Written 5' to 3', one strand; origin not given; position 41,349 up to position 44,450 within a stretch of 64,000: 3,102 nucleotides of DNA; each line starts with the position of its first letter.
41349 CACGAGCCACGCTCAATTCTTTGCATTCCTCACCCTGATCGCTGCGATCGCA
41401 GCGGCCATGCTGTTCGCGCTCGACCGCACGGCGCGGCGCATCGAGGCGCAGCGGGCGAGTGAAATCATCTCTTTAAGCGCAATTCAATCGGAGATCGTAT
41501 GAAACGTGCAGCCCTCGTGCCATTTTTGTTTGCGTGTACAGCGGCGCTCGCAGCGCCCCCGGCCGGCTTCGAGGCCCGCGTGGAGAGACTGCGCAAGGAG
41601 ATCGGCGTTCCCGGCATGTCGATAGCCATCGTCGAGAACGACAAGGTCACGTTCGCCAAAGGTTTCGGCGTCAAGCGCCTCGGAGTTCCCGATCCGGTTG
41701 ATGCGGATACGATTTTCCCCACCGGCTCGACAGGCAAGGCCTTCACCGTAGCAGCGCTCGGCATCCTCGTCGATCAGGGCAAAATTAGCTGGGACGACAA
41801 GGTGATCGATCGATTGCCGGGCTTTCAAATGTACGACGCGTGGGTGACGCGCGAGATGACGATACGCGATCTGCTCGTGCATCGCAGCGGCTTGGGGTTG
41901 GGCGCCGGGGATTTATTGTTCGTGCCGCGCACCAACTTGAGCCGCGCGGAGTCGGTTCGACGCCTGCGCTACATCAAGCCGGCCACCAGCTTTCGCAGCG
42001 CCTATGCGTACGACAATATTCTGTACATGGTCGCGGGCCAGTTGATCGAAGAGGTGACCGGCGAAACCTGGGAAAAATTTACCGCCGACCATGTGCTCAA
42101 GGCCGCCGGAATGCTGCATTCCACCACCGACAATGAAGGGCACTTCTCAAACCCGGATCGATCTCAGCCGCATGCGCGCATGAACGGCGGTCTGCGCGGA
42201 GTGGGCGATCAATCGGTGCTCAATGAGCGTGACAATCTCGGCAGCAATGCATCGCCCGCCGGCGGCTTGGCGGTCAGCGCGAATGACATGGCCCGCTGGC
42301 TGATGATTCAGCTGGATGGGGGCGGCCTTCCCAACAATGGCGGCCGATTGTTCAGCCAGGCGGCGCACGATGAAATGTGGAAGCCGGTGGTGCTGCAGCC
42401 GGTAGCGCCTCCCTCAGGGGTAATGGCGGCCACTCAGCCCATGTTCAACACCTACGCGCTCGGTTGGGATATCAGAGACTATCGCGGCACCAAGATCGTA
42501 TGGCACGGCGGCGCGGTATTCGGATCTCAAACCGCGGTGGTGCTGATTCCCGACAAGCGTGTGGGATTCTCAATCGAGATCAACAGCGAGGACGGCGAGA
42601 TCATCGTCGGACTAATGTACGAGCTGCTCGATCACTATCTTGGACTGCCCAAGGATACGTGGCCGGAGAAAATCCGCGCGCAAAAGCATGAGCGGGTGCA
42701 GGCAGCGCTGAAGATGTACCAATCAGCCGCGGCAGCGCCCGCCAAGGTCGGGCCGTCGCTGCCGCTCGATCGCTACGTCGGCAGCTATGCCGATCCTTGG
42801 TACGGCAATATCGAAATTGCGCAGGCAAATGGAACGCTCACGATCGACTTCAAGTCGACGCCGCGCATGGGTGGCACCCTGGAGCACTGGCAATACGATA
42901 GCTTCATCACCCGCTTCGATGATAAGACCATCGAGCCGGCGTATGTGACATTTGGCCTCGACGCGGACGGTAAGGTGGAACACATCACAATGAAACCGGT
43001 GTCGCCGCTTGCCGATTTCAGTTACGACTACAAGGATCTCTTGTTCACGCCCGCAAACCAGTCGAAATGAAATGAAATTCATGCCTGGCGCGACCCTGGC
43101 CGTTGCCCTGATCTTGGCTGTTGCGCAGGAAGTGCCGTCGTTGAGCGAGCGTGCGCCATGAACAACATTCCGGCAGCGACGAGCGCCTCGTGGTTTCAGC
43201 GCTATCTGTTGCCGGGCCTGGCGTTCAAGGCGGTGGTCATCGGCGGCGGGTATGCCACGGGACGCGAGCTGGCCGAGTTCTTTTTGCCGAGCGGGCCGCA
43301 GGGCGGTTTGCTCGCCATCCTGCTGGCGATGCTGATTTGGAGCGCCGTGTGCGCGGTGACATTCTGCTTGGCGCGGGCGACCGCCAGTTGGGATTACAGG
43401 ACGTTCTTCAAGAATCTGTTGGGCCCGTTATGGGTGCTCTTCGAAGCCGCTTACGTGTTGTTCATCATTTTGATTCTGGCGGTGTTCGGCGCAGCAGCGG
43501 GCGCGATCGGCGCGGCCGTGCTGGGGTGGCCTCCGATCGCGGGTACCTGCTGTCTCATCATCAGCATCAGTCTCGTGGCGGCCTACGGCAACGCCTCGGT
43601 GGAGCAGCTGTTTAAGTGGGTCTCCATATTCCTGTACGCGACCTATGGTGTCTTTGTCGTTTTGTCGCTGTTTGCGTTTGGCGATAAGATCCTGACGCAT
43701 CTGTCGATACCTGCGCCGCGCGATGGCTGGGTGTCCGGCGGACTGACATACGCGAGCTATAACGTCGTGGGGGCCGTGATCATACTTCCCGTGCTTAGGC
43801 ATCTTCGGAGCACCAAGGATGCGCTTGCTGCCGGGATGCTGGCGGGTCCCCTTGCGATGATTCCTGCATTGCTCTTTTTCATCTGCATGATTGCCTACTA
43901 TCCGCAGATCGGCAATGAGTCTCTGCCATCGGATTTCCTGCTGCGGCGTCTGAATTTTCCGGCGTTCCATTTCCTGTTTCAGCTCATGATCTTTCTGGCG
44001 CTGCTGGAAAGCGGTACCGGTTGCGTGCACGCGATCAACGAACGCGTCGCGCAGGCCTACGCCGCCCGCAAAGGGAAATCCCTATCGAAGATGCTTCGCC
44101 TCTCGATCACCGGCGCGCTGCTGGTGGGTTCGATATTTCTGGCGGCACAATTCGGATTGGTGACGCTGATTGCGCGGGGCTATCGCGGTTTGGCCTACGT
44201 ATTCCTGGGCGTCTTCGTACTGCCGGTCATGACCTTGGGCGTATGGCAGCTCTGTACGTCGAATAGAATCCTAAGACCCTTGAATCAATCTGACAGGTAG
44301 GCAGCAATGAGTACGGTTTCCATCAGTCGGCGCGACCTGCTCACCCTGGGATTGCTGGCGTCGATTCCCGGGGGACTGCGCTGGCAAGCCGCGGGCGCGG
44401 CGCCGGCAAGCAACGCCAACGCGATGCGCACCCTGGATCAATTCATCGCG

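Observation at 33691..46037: Eight-gene operon combining DgcN/DgcA with three DD-peptidase-fold hydrolases, a POT permease, a YkvI-like permease and a TonB-dependent receptor: a putative D-Glu peptide / peptidoglycan-fragment salvage pathway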

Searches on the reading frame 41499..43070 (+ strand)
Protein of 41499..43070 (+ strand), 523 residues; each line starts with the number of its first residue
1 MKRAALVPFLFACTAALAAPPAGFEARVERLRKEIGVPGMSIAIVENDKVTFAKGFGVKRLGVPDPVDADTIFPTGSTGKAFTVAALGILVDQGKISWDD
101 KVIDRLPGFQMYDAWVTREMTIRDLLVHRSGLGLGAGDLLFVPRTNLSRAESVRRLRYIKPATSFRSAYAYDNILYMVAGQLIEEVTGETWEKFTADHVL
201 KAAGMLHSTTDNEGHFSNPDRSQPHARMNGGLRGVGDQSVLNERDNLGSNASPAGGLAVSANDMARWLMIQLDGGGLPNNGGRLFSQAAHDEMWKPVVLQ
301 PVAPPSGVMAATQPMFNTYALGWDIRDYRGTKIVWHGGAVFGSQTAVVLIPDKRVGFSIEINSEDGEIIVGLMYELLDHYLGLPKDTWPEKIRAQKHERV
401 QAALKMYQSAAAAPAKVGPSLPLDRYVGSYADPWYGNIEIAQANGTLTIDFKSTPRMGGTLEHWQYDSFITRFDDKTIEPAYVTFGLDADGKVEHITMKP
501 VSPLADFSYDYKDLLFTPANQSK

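Call 5: search_protein_families(library=pfam, proteins=[window:41499-43070:+], max_evalue=0.001)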
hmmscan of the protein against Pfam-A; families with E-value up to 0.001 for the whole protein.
window:41499-43070:+ (523 aa): 2 families
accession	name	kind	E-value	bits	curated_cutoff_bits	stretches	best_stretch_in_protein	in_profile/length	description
PF00144.29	Beta-lactamase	-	3.8e-58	197.7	27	1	24-365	1-312/329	Beta-lactamase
PF11954.13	DUF3471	-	4.3e-27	95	29.3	1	414-517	3-102/103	Domain of unknown function (DUF3471)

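Call 6: search_protein_families(library=ncbifam, proteins=[window:41499-43070:+], max_evalue=0.001)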
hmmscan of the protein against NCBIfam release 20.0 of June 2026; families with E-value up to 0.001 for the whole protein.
window:41499-43070:+ (523 aa): 42 families (the best 25 are shown)
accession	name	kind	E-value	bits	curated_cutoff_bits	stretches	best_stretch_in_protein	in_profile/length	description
NF033085.1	bla_class_C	equivalog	1.5e-14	53.6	415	1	25-275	9-238/356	class C beta-lactamase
NF041663.1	ampC_Sliq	exception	1.8e-11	43.6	860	1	13-208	17-202/378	cephalosporin-hydrolyzing class C beta-lactamase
NF007943.0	PRK10662.1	equivalog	3.6e-11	42.3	266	1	30-362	43-355/380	D-alanyl-D-alanine-carboxypeptidase/endopeptidase AmpH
NF000423.2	blaSRT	exception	7.5e-11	41.8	860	1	4-208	9-202/378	SRT/SST family class C beta-lactamase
NF009622.0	PRK13128.1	equivalog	1.2e-10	40.5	443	1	24-209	9-191/518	D-aminopeptidase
NF002968.0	PRK03642.1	equivalog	2.1e-10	40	385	1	34-208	52-240/432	penicillin binding protein PBP4B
NF050810.1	blaCHC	exception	4.2e-10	39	780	1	14-183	21-180/387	CHC family extended-spectrum class C beta-lactamase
NF033700.1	blaCMA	exception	5e-10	38.9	887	1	4-210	6-202/375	CMA family class C beta-lactamase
NF045671.1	blaPNC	exception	1.3e-09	37.4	750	1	28-208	53-224/401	PNC family class C beta-lactamase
NF033698.1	blaCSA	exception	3.8e-09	36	884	1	4-210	6-202/375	CSA family class C beta-lactamase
NF033569.1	blaLHK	exception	6e-09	35.3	850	1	11-206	28-214/390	LHK family class C beta-lactamase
NF000385.4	blaACT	exception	9.2e-09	34.8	810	1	27-273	35-259/380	ACT family cephalosporin-hydrolyzing class C beta-lactamase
NF041665.1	blaPSZ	exception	2.4e-08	33.4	850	1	13-362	17-359/379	PSZ family class C beta-lactamase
NF038269.1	lipase_LipE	equivalog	3.6e-08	32.9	750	1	66-176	81-187/407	lipase LipE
NF012173.1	CMY2-MIR-ACT-EC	exception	5.3e-08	32.1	680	1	28-279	36-265/380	CMY2/MIR/ACT/EC family class C beta-lactamase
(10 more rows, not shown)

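Call 13: find_encoding_contigs(protein=window:41499-43070:+, flank=10000, max_places=6)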
Protein window:41499-43070:+ (523 aa): no gene with exactly this product is on record in the collection.

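Call 28: search_solved_structures(query=window:41499-43070:+, max_evalue=0.00001)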
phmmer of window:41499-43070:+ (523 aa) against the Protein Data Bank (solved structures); distinct sequences matched with E-value up to 0.00001: 54.
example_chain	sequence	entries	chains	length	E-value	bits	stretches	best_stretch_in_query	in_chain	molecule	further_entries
7spn_A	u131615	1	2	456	9.3e-25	90.3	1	26-390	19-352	IS11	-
2qmi_A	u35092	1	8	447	2e-16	62.8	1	30-208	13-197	Pbp related beta-lactamase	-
4e6x_A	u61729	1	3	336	5.9e-16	61.3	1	31-383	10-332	ClbP peptidase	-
3o3v_A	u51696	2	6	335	6.4e-16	61.1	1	31-383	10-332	beta-lactamase | ClbP peptidase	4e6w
4gdn_A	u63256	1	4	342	7.4e-16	60.9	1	35-362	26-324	Protein flp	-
7mdc_A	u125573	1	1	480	1.3e-15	60.1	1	29-384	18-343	Beta-lactamase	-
7ul6_A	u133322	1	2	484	1.3e-15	60.1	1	29-384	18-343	Beta-lactamase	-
7mde_A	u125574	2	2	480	3.4e-15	58.7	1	29-384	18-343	Beta-lactamase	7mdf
4y7p_A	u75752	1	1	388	9.5e-14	54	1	33-274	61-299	Alkaline D-peptidase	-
9sn1_A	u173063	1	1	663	3.3e-12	48.9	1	27-211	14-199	Beta-lactamase family protein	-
9s7k_A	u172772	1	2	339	5.5e-11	44.8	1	32-205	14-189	D-alanyl-D-alanine carboxypeptidase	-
4ivi_A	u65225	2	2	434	8.1e-10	41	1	36-283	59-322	Carboxylesterase | Carboxylesterases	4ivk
1cef_A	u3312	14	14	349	2.1e-09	39.6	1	23-269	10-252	D-ALANYL-D-ALANINE CARBOXYPEPTIDASE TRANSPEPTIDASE | D-ALANYL-D-ALANINE CARBOXYPEPTIDASE | D-alanyl-D-alanine carboxypeptidase precursor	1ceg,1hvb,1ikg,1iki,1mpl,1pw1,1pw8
1sde_A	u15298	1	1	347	2.1e-09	39.6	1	23-269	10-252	D-alanyl-D-alanine carboxypeptidase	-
5tgf_A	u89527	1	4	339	3e-09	39.1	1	37-231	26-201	Uncharacterized protein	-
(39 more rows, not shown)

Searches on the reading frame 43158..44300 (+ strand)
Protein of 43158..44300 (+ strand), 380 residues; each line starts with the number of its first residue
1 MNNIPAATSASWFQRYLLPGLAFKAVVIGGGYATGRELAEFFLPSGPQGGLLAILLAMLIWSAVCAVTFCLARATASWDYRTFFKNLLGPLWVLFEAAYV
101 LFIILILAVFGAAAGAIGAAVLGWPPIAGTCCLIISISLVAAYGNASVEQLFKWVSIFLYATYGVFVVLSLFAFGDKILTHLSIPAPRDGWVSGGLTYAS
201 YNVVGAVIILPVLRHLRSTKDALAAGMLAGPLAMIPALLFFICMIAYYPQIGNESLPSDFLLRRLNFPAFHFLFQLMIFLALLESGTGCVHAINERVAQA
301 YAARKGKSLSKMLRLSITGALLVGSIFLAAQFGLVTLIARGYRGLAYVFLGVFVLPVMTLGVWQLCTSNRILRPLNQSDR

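Call 5: search_protein_families(library=pfam, proteins=[window:43158-44300:+], max_evalue=0.001)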
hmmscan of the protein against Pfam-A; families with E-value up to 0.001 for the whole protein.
window:43158-44300:+ (380 aa): 0 families

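Call 6: search_protein_families(library=ncbifam, proteins=[window:43158-44300:+], max_evalue=0.001)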
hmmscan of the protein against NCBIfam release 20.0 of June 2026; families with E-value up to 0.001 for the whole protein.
window:43158-44300:+ (380 aa): 0 families

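Call 32: search_protein_families(library=pfam, proteins=[window:43158-44300:+], max_evalue=10)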
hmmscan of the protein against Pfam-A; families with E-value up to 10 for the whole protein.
window:43158-44300:+ (380 aa): 2 families
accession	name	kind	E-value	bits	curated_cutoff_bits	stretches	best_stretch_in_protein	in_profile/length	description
PF14898.11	DUF4491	-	0.2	12.5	27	1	22-68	17-63/92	Domain of unknown function (DUF4491)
PF17647.6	DUF5518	-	0.36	11.4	27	1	218-257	44-83/116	Family of unknown function (DUF5518)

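Call 51: find_homologous_proteins(query=window:43158-44300:+, max_evalue=0.00001)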
Query window:43158-44300:+ (380 aa): 5507 proteins with E <= 0.00001 among 8000 candidates; the best 120 are listed.
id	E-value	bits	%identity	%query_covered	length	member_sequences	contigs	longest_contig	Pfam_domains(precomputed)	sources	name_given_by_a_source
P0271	6.8e-243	824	100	100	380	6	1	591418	-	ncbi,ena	-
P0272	4.0e-213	726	89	99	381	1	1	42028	-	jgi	jgi:uncharacterized membrane protein YkvI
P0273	5.5e-211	719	88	99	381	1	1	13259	-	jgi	jgi:uncharacterized membrane protein YkvI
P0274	8.4e-209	711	87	99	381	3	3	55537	-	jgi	jgi:uncharacterized membrane protein YkvI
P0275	1.3e-208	711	89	97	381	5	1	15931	-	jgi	jgi:uncharacterized membrane protein YkvI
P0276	2.7e-208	710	88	99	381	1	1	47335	-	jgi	jgi:uncharacterized membrane protein YkvI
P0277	3.8e-207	706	88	98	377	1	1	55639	-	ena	-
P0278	6.7e-206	702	88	97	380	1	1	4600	-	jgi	jgi:uncharacterized membrane protein YkvI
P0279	4.5e-202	689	87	98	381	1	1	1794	-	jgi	jgi:uncharacterized membrane protein YkvI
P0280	4.3e-198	676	84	96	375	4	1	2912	-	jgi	jgi:uncharacterized membrane protein YkvI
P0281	1.4e-197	675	84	96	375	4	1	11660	-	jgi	jgi:uncharacterized membrane protein YkvI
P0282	1.9e-196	671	86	95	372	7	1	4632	-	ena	-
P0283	9.1e-196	669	83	98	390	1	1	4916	-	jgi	jgi:uncharacterized membrane protein YkvI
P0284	1.0e-195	668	83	98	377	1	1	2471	-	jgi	-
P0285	1.1e-195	668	83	98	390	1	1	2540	-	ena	-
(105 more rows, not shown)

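Call 52: find_encoding_contigs(protein=P0271, flank=3000, max_places=2)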
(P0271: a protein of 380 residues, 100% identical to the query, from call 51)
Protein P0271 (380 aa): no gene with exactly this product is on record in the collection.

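Call 82: predict_structure(alignment_id=A3)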
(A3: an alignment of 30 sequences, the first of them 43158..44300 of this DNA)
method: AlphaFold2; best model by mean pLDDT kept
length: 380 residues; sequences in the alignment: 30
mean_pLDDT: 73.4   pTM: 0.74
mean pLDDT of the five models: 73.4, 67.5, 66.4, 65.8, 54.8
residues with pLDDT >= 90: 1; 70-90: 267; 50-70: 86; < 50: 26
segments of 3 or more residues with pLDDT < 50: 1-8, 29-34, 371-380
pLDDT, mean of each block of 10 residues (from residue 1): 41 59 52 52 72 84 87 82 85 85 76 73 76 76 69 78 80 82 74 76 65 75 83 71 76 67 67 76 75 80 87 82 75 65 76 85 78 43
secondary structure, 60 per line:
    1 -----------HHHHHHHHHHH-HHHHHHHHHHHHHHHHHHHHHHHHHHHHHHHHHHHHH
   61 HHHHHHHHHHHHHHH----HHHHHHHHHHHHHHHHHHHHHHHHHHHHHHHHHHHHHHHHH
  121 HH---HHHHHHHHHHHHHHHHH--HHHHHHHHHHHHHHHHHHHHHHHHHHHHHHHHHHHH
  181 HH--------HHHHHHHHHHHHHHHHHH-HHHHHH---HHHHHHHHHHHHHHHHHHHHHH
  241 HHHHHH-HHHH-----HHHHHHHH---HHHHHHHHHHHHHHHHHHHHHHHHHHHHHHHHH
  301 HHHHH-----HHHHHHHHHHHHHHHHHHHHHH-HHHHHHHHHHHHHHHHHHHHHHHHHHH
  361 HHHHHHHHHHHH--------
elements in order: H12-22 H24-75 H80-122 H126-142 H145-182 H191-208 H210-215 H219-246 H248-251 H257-264 H268-305 H311-332 H334-372

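Call 85: fold_search(model_id=the predicted structure, library=pdb)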
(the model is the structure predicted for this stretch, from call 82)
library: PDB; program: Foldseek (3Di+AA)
matches with E <= 10: 569; with E <= 0.001: 63
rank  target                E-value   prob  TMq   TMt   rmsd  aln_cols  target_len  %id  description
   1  8e6m                  5.6e-05  1.00  0.49  0.48  11.8       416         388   15  X-ray structure of the Deinococcus radiodurans Nramp/MntH divalent transition metal transporter WT in an inward-open, ca (released 2023-05-03)
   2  6d91                  6.1e-05  1.00  0.57  0.55   8.7       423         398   16  Crystal structure of the Deinococcus radiodurans Nramp/MntH divalent transition metal transporter in the outward-open, a (released 2019-02-13)
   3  6yu6_B                7.3e-05  1.00  0.54  0.48   7.8       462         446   16  Crystal structure of MhsT in complex with L-leucine (released 2020-07-15)
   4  8e5s                  7.9e-05  1.00  0.53  0.52  10.2       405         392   15  X-ray structure of the Deinococcus radiodurans Nramp/MntH divalent transition metal transporter WT in an occluded state (released 2023-05-03)
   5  8e60                  8.6e-05  1.00  0.49  0.48  10.7       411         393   15  X-ray structure of the Deinococcus radiodurans Nramp/MntH divalent transition metal transporter WT in an occluded, manga (released 2023-05-03)
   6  8e6l                  9.0e-05  1.00  0.50  0.50   9.9       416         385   16  X-ray structure of the Deinococcus radiodurans Nramp/MntH divalent transition metal transporter D296A mutant in an inwar (released 2023-05-03)
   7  8zqp_A                9.8e-05  1.00  0.58  0.49   6.4       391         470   15  Human high-affinity choline transporter CHT1 bound to ML352 under NaCl condition, with sodium ion coordinated. (released 2024-12-04)
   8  6yu5_B                9.8e-05  1.00  0.56  0.50   7.3       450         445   16  Crystal structure of MhsT in complex with L-valine (released 2020-07-15)
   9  7qoa_B                1.0e-04  1.00  0.63  0.60   5.5       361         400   14  Structure of CodB, a cytosine transporter in an outward-facing conformation (released 2022-07-13)
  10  9bfi                  1.1e-04  1.00  0.55  0.45   6.5       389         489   15  Cryo-EM structure of human CHT1 in the apo inward-open state (released 2024-11-06)
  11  8e6h                  1.2e-04  1.00  0.44  0.43  11.2       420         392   15  X-ray structure of the Deinococcus radiodurans Nramp/MntH divalent transition metal transporter A47W mutant in an occlud (released 2023-05-03)
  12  6yu4                  1.5e-04  1.00  0.57  0.51   8.1       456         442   16  Crystal structure of MhsT in complex with L-4F-phenylalanine (released 2020-07-15)
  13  8b70_A                1.6e-04  1.00  0.57  0.41   6.5       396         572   15  KimA from B. subtilis with nucleotide second-messenger c-di-AMP bound (released 2023-01-18)
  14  6f2g_A                1.6e-04  1.00  0.54  0.49  12.0       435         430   14  Bacterial asc transporter crystal structure in open to in conformation (released 2019-04-24)
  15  8e6i                  1.6e-04  1.00  0.52  0.50  11.2       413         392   15  X-ray structure of the Deinococcus radiodurans Nramp/MntH divalent transition metal transporter M230A mutant in an inwar (released 2023-05-03)
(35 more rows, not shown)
